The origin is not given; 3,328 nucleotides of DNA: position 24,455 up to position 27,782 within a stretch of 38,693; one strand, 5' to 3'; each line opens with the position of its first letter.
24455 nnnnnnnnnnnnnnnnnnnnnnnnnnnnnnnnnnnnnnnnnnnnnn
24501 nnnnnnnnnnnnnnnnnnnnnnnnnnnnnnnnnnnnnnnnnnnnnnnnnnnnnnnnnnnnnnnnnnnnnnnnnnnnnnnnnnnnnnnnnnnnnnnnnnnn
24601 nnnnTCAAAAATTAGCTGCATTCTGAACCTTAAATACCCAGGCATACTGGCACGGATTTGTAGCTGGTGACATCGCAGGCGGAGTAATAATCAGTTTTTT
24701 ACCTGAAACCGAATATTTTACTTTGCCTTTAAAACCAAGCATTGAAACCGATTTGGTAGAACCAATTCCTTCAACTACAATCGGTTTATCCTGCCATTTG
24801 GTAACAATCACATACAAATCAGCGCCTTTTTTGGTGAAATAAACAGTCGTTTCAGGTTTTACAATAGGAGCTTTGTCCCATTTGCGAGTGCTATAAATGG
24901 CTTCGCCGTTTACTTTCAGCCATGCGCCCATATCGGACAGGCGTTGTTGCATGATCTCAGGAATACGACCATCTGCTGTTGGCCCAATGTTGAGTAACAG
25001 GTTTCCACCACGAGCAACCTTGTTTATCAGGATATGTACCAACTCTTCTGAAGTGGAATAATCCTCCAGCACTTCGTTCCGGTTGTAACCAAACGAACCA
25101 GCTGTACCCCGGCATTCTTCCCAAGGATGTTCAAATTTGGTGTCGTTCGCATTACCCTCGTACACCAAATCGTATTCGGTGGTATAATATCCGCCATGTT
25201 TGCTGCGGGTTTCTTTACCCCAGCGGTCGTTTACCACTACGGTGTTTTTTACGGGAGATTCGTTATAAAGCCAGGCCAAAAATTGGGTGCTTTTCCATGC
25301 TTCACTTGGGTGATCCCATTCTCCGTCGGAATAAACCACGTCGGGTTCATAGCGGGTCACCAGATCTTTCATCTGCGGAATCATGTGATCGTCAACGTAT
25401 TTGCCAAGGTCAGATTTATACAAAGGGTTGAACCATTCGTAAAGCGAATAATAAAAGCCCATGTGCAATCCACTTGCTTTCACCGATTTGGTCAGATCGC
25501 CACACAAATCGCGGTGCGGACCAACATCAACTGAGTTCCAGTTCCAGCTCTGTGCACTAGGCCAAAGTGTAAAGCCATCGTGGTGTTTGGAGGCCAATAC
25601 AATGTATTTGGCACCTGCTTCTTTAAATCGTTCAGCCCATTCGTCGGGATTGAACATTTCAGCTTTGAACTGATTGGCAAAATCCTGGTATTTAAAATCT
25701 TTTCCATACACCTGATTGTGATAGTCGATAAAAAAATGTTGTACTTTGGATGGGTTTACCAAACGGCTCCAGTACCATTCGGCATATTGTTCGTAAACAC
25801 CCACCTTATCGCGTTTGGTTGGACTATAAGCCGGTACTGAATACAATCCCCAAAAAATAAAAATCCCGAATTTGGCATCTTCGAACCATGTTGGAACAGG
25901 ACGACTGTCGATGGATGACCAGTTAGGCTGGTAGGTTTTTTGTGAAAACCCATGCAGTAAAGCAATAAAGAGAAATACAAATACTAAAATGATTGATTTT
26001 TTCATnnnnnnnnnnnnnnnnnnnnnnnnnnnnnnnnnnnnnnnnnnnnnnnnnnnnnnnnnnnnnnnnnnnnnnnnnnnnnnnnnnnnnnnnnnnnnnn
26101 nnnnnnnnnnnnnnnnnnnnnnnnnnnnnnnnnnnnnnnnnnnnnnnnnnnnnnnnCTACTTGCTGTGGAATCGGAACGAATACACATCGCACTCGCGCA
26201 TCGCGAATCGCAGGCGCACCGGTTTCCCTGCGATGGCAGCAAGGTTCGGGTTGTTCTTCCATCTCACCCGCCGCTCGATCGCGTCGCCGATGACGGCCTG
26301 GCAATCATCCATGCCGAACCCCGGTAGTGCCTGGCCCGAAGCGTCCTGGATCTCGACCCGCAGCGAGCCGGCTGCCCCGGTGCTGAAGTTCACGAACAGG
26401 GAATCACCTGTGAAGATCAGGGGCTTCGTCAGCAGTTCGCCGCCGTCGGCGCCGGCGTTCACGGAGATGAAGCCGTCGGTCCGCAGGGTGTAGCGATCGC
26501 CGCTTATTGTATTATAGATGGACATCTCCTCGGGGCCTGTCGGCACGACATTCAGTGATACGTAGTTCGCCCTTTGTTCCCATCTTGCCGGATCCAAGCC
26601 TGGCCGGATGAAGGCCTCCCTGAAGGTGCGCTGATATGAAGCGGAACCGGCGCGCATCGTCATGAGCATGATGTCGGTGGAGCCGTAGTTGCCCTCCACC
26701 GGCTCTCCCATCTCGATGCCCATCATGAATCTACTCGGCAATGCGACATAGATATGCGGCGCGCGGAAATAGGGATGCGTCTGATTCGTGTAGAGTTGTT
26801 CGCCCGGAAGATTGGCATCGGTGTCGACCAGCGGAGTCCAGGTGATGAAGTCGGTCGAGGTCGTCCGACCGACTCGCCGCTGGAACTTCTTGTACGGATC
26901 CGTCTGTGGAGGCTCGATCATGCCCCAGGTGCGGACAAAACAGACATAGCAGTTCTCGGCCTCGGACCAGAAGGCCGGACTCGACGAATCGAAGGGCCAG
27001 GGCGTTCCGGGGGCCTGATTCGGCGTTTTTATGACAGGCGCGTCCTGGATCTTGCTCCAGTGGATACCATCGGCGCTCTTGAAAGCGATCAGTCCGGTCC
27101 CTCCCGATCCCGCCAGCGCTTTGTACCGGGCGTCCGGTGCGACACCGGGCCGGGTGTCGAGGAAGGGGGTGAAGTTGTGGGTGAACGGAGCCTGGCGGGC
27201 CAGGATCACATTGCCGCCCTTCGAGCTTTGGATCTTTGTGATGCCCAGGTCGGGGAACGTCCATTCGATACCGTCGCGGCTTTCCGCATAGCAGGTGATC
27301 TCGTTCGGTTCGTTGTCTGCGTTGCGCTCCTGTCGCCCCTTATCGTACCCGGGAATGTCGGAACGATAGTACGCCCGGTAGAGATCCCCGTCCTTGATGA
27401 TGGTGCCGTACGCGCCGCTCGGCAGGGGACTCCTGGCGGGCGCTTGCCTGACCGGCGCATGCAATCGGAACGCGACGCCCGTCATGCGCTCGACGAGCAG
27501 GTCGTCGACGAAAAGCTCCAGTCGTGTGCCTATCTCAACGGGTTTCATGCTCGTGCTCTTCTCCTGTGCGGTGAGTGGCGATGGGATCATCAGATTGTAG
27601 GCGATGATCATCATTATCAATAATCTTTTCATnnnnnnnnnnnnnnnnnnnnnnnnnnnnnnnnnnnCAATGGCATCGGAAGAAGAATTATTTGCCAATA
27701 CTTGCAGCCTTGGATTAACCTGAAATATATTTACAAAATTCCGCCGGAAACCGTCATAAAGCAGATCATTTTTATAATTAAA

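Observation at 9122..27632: Three GC-rich, foreign-looking enzyme genes spliced in frame onto AT-rich host-type leaders inside one PUL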

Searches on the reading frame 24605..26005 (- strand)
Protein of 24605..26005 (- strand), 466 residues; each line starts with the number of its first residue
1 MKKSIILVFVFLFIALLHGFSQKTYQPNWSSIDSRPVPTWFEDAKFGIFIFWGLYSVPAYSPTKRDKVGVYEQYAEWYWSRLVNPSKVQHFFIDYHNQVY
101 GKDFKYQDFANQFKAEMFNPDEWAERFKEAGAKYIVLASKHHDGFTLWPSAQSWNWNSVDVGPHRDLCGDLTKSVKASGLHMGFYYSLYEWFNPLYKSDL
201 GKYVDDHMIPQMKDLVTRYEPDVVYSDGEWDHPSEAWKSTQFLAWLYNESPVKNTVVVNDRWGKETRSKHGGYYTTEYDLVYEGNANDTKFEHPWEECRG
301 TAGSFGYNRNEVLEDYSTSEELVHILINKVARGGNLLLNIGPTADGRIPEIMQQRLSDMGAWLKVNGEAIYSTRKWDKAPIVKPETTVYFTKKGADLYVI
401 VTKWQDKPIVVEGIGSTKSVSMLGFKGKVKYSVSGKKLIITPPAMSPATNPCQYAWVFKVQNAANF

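Call 8: search_protein_families(library=pfam, proteins=[window:24605-26005:-], max_evalue=0.01)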
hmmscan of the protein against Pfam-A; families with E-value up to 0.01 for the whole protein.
window:24605-26005:- (466 aa): 2 families
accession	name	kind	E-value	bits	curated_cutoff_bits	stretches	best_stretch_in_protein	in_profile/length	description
PF01120.23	Alpha_L_fucos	-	5e-125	418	25.2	1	21-368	10-345/345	Alpha-L-fucosidase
PF16757.11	Fucosidase_C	-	3e-10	41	25.6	1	386-461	7-88/88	Alpha-L-fucosidase C-terminal domain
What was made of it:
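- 24605..26005 (-): AT-type GH29 alpha-L-fucosidase. Call 8.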

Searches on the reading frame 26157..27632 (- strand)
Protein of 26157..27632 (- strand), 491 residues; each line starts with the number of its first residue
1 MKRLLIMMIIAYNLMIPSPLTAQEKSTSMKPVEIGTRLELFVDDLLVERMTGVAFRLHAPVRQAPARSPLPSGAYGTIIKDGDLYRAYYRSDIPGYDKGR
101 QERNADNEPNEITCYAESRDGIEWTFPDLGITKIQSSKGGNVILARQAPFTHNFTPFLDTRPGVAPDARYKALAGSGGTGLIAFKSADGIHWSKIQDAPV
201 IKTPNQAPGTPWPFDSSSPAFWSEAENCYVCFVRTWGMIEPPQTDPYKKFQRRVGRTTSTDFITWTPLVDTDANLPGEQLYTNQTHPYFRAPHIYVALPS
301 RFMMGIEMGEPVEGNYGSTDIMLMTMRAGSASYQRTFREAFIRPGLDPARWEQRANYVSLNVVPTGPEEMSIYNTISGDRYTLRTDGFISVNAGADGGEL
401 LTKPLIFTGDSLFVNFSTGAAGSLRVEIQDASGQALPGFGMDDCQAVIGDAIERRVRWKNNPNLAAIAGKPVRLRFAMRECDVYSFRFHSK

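Call 8: search_protein_families(library=pfam, proteins=[window:26157-27632:-], max_evalue=0.01)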
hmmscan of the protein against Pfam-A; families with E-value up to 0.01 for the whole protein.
window:26157-27632:- (491 aa): 0 families

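Call 29: find_homologous_proteins(query=window:26157-27632:-)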
Query window:26157-27632:- (491 aa): 7616 proteins with E <= 0.001 among 8000 candidates; the best 120 are listed.
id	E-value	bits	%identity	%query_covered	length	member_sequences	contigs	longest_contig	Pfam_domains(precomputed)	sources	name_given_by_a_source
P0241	0.0e+0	1079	94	100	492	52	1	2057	-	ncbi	-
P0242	0.0e+0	1020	91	97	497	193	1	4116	-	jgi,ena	-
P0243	9.3e-292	986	87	100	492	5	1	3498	-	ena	-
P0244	8.2e-289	976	87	97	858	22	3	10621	-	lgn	-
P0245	9.5e-287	969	87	97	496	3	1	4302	-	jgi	jgi:hypothetical protein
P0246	3.8e-285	964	87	99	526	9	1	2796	-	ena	-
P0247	9.4e-282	953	84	81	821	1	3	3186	PF02156.22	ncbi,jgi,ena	jgi:hypothetical protein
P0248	4.2e-278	941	85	97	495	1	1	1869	-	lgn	-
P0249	1.5e-277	939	85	97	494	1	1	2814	-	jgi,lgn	jgi:hypothetical protein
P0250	4.9e-275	931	83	100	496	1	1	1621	-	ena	-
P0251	1.4e-273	926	81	99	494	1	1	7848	-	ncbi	-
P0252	9.0e-273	923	84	97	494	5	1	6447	-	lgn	-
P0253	8.5e-272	920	85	97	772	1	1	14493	PF13307.13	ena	-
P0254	1.1e-267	906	82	97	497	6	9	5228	-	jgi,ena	jgi:hypothetical protein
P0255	9.0e-265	897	83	94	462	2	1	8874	-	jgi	-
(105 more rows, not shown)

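Call 31: find_encoding_contigs(protein=P0244, flank=10000, max_places=3)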
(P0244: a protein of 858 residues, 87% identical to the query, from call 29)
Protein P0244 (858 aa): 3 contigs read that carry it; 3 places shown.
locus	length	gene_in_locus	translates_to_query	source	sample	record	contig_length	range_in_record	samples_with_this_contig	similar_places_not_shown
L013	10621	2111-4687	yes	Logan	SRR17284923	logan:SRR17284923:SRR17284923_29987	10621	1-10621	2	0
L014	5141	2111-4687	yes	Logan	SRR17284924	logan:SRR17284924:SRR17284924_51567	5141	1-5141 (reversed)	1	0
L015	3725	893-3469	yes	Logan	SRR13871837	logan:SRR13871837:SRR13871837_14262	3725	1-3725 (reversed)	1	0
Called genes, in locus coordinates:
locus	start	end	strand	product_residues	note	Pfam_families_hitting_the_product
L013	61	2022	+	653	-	PF04542:Sigma70_r2, PF04773:FecR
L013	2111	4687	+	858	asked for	-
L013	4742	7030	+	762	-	PF00754:F5_F8_type_C (weak), PF24135:DUF7402 (weak), PF19543:GH123_N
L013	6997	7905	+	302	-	-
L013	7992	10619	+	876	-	?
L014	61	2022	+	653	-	PF04542:Sigma70_r2, PF04773:FecR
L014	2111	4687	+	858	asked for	-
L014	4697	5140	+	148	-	?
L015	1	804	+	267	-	?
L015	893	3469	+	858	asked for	-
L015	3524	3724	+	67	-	?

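Call 32: find_encoding_contigs(protein=P0242, flank=10000, max_places=3)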
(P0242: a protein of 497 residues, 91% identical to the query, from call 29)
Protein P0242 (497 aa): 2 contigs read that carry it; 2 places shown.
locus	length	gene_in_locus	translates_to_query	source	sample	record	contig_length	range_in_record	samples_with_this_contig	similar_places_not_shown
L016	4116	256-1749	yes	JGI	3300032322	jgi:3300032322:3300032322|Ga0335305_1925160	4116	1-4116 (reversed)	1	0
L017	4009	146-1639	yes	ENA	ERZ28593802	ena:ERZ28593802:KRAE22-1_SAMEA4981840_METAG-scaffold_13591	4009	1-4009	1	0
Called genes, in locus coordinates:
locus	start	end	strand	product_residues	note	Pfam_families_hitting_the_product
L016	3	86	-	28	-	?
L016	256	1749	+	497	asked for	-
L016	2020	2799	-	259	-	PF02633:Creatininase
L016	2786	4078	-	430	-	PF07690:MFS_1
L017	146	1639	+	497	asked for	-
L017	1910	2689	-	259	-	PF02633:Creatininase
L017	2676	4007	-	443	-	?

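Call 33: find_encoding_contigs(protein=P0253, flank=10000, max_places=3)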
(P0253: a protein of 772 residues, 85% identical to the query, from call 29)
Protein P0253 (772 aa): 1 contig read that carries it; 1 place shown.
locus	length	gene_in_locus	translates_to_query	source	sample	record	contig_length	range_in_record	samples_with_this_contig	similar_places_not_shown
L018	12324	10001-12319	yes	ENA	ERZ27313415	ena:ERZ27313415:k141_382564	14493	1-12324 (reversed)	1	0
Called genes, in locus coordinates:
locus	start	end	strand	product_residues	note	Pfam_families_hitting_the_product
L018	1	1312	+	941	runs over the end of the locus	PF03629:SASA, PF18998:Flg_new_2 (weak), PF17957:Big_7, PF21722:Gly_rich_2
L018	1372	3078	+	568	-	PF13088:BNR_2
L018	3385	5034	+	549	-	PF00890:FAD_binding_2, PF01266:DAO (faint), PF07992:Pyr_redox_2 (faint), PF05199:GMC_oxred_C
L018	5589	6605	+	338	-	PF00034:Cytochrom_C (faint), PF03150:CCP_MauG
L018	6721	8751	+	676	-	PF02230:Abhydrolase_2 (faint), PF07719:TPR_2 (faint)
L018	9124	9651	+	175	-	-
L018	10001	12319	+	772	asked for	PF13307:Helicase_C_2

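Call 44: find_related_loci(query=window:26157-27632:-, collection=genome_contigs, flank=6000)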
Query window:26157-27632:- (491 aa) in genome_contigs; peptide patterns used: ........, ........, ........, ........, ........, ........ (x = any residue, [..] = any of these).
33 stretches matched a pattern; 14 encode a relative of the query (tblastn E <= 1e-3); 14 distinct loci.
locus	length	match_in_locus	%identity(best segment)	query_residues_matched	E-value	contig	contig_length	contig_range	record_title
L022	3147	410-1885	93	1-491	0e+0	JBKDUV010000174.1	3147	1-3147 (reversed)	MAG: Planctomycetia bacterium isolate samp_4355_semibin_45 samp_4355_756161, whole genome shotgun sequence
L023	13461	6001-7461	91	3-491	0e+0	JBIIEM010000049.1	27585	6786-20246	MAG: Chthoniobacteraceae bacterium isolate ME2000-10-10pf_3300042337_group1_bin102 Rohwer_bin2538_scaffold_603_c1, whole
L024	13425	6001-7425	86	14-488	0e+0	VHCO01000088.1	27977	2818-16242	MAG: Verrucomicrobia bacterium isolate K_DeepCast_150m_m2_164 K_DeepCast_150m_m2_164_Ga0194126_10002815, whole genome sh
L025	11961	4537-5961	86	14-488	0e+0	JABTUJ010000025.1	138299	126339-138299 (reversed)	MAG: Verrucomicrobiales bacterium isolate H5_VER1 seq0025, whole genome shotgun sequence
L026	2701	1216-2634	64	6-488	0e+0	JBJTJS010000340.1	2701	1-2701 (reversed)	MAG: bacterium isolate samp_4310_metabat2_15 samp_4310_1705292, whole genome shotgun sequence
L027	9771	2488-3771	54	32-488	1e-153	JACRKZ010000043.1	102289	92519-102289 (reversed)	MAG: Armatimonadetes bacterium isolate NC_groundwater_1868_Pr3_B-0.1um_69_17 SR2-18-B1_coassembly_25605, whole genome sh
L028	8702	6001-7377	45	20-488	6e-129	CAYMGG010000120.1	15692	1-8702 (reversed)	MAG TPA_asm: uncultured Planctomycetaceae bacterium isolate binchicken_co66_165 genome assembly, contig: NODE_5876_lengt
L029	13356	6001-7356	47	34-488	6e-128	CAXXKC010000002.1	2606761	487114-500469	MAG: Thermoguttaceae bacterium isolate 5b24180d-8fb2-49eb-a4f7-d23e2dbf3f86 genome assembly, contig: contig_2, whole gen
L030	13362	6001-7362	45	32-488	4e-125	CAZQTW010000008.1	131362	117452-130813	MAG TPA_asm: uncultured Planctomycetales bacterium isolate SRP167436_co1_220 genome assembly, contig: NODE_81_length_131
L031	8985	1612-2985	44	30-488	1e-118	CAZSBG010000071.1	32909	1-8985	MAG TPA_asm: uncultured Cytophagia bacterium isolate SRP141376_co4_290 genome assembly, contig: NODE_2405_length_32909_c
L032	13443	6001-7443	41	1-488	3e-109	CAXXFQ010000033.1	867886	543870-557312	MAG: Thermoguttaceae bacterium isolate 8b3353c7-b3ef-4d97-bce3-25bd4c24e67f genome assembly, contig: contig_33, whole ge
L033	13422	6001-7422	37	31-488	6e-91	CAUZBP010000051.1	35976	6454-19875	MAG: Planctomycetota bacterium isolate CB27_Tmax.62 genome assembly, contig: Ga0310121_10000700, whole genome shotgun se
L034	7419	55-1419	39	31-487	2e-90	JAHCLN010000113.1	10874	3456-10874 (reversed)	MAG: Opitutaceae bacterium isolate TGS_VER1 VER1_113, whole genome shotgun sequence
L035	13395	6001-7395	39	16-485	1e-88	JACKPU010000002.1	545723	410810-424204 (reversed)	MAG: Opitutaceae bacterium isolate HK-STAS-VERR-2 HK-STAS-VERR-2_2, whole genome shotgun sequence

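Call 68: search_solved_structures(query=window:26157-27632:-, max_evalue=0.01)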
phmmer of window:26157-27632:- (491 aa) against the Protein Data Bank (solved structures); distinct sequences matched with E-value up to 0.01: 0.

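Call 71: search_protein_families(library=ncbifam, proteins=[window:26157-27632:-], max_evalue=0.01)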
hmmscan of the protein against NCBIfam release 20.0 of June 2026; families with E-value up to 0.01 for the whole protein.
window:26157-27632:- (491 aa): 0 families

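Call 76: predict_structure(alignment_id=A2)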
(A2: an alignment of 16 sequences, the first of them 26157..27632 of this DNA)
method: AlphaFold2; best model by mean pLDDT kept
length: 491 residues; sequences in the alignment: 16
mean_pLDDT: 71.9   pTM: 0.73
mean pLDDT of the five models: 71.9, 71.5, 68.0, 62.5, 59.5
residues with pLDDT >= 90: 117; 70-90: 154; 50-70: 145; < 50: 75
segments of 3 or more residues with pLDDT < 50: 10-27, 128-136, 301-320, 339-358
pLDDT, mean of each block of 10 residues (from residue 1): 51 38 46 87 85 85 62 63 78 63 55 74 60 47 58 79 88 75 87 86 66 71 86 76 66 85 92 64 57 60 39 41 70 63 38 41 57 62 72 96 95 94 97 96 95 93 94 98 92 68
secondary structure, 60 per line:
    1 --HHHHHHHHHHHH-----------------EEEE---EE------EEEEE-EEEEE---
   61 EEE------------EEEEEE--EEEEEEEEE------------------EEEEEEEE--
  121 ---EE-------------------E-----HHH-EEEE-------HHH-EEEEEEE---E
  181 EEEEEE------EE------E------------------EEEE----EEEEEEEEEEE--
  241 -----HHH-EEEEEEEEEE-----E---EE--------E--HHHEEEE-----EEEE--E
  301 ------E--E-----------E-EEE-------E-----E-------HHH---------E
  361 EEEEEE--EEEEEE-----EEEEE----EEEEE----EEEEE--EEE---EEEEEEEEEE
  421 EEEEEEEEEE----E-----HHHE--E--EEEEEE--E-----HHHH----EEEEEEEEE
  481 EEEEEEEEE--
elements in order: H3-14 E32-35 E47-51 E53-57 E61-63 E76-81 E84-92 E111-118 E155-158 E170-176 E180-186 E220-223 E228-238 E250-259 E285-288 E294-297 E324-326 E360-366 E369-374 E380-384 E389-393 E398-402 E405-407 E411-430 E450-455 H464-467 E472-489

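Call 79: fold_search(model_id=the predicted structure, library=pdb)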
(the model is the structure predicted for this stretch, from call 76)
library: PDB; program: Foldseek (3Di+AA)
matches with E <= 10: 757; with E <= 0.001: 78
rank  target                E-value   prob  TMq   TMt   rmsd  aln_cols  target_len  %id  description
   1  3c7g_A                3.6e-09  1.00  0.37  0.38  17.1       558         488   12  Crystal structure of a glycoside hydrolase family 43 arabinoxylan arabinofuranohydrolase from Bacillus subtilis in com (released 2008-11-18)
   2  8hcj_A                3.6e-09  1.00  0.32  0.36  15.4       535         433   11  Structure of GH43 family enzyme, Xylan 1, 4 Beta- xylosidase from pseudopedobacter saltans (released 2023-11-15)
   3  3sc7_X                4.9e-09  1.00  0.36  0.36  18.3       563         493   12  First crystal structure of an endo-inulinase, from Aspergillus ficuum: structural analysis and comparison with other G (released 2012-06-27)
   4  1uyp_A                6.7e-09  1.00  0.32  0.36  17.5       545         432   10  The three-dimensional structure of beta-fructosidase (invertase) from Thermotoga maritima (released 2004-03-22)
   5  1w2t_A                1.3e-08  1.00  0.34  0.37  17.0       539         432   10  beta-fructosidase from Thermotoga maritima in complex with raffinose (released 2005-10-26)
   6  8hcj_C                1.6e-08  1.00  0.31  0.35  13.2       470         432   14  Structure of GH43 family enzyme, Xylan 1, 4 Beta- xylosidase from pseudopedobacter saltans (released 2023-11-15)
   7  7bwb                  8.4e-08  1.00  0.29  0.30  18.3       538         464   10  Bombyx mori GH32 beta-fructofuranosidase BmSUC1 (released 2020-11-04)
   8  9no3_A                3.0e-07  1.00  0.27  0.28  15.1       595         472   13  The bifunctional arabinofuranosidase/xylosidase from metagenome of Pseudacanthotermes militaris. (released 2025-10-08)
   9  9no3_D                3.3e-07  1.00  0.27  0.28  17.0       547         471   13  The bifunctional arabinofuranosidase/xylosidase from metagenome of Pseudacanthotermes militaris. (released 2025-10-08)
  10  7bwc_A                4.3e-07  1.00  0.31  0.33  17.5       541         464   10  Bombyx mori GH32 beta-fructofuranosidase BmSUC1 mutant D63A in complex with sucrose (released 2020-11-04)
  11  5mui_A                4.5e-07  1.00  0.41  0.53   6.5       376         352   12  Glycoside hydrolase BT_0996 (released 2017-03-22)
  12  9gph_A                5.3e-07  1.00  0.34  0.51   9.9       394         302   13  Teth514_1788 1,2-beta-oligomannan phosphorylase in complex with mannose (-1) and phosphate (released 2025-09-17)
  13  3taw                  5.9e-07  1.00  0.33  0.44  11.4       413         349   13  Crystal structure of a putative glycoside hydrolase (BDI_3141) from Parabacteroides distasonis ATCC 8503 at 1.70 A resol (released 2011-08-24)
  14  9fj8_B                8.1e-07  1.00  0.35  0.54   9.8       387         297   13  Teth514_1788 1,2-beta-oligomannan phosphorylase in complex with mannotetraose (released 2025-06-11)
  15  6n1b_A                8.1e-07  1.00  0.30  0.36  18.8       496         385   10  Crystal structure of an N-acetylgalactosamine deacetylase from F. plautii in complex with blood group B trisaccharide (released 2019-06-12)
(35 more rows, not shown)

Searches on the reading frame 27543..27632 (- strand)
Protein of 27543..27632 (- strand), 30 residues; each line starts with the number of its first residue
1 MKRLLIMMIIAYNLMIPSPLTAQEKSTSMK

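Call 90: search_protein_representatives(protein=window:27543-27632:-)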
Query: 30 residues. Proteins with E-value up to 0.001 (for the whole library): 2; up to 1e-10: 0; up to 1e-30: 0. The best 2 are listed.
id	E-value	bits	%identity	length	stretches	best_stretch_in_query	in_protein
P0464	2.2e-05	37.7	87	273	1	1-30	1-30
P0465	4.1e-05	36.9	75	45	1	1-28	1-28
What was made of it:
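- A 30-aa leader search of 1.84 billion cluster representatives found only two proteins (call 90).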
